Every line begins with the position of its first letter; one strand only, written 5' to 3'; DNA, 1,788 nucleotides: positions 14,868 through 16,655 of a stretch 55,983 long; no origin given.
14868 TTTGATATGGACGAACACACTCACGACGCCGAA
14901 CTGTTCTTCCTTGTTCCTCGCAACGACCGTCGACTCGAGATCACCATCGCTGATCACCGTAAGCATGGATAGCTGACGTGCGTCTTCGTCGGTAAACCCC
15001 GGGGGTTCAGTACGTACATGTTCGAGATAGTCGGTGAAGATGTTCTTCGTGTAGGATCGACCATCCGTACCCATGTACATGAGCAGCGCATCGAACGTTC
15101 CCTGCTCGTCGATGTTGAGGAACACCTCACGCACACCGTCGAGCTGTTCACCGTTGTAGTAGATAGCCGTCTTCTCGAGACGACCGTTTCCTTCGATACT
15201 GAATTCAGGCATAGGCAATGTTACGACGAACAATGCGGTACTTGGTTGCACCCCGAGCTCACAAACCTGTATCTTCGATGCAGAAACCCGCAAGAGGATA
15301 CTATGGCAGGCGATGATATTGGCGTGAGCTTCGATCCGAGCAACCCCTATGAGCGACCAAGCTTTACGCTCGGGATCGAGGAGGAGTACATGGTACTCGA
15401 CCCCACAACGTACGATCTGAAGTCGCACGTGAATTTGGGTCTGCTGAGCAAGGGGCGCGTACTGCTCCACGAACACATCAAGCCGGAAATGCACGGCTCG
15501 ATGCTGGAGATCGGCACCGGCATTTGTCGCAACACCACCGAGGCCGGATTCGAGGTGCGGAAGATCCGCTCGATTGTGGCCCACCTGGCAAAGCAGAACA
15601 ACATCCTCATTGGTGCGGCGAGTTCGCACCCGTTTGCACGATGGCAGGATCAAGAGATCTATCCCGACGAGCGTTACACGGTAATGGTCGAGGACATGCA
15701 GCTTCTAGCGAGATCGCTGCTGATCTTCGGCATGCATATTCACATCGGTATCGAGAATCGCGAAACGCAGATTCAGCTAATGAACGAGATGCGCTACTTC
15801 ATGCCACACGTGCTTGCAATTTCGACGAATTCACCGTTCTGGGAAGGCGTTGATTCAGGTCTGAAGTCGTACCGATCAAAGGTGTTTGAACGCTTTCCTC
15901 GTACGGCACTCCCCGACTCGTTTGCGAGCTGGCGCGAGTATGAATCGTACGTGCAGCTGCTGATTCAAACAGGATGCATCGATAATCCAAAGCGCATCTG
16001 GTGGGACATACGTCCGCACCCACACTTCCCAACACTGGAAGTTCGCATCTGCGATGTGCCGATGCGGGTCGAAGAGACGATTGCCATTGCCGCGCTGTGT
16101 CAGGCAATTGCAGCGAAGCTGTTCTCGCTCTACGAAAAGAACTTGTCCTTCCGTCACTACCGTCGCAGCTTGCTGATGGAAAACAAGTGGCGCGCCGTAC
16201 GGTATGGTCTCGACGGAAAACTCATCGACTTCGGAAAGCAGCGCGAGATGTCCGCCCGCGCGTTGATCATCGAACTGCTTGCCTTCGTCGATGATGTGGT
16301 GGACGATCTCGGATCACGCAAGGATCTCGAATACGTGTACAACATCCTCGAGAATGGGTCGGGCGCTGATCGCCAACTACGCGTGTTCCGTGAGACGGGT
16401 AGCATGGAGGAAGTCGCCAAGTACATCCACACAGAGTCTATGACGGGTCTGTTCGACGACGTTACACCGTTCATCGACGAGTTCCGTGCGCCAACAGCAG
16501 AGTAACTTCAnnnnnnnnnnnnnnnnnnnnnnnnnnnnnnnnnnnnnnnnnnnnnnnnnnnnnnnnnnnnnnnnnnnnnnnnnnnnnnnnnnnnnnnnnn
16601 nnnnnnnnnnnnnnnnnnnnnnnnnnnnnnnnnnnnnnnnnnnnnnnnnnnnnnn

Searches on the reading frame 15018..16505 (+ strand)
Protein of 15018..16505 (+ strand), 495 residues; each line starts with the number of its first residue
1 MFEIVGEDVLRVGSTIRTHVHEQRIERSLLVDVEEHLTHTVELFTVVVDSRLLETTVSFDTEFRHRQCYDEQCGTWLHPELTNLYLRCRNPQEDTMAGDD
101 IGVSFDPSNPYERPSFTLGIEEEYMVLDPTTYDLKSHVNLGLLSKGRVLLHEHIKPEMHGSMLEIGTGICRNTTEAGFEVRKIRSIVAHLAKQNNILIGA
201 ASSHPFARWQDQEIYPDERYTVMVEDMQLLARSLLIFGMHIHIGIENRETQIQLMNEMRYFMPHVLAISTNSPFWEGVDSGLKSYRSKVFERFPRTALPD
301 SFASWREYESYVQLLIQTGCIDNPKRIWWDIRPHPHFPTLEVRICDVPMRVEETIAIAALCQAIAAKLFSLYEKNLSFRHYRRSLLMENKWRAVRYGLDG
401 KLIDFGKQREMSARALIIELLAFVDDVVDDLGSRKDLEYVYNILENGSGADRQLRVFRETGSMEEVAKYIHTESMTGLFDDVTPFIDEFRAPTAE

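Call 70: search_protein_families(library=pfam, proteins=[window:15018-16505:+], max_evalue=0.00001)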
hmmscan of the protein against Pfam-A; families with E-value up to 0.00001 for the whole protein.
window:15018-16505:+ (495 aa): 1 family
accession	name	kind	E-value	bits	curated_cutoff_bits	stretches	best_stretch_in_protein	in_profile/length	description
PF04107.18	GCS2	-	2.1e-61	208.2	21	1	118-398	1-291/291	Glutamate-cysteine ligase family 2(GCS2)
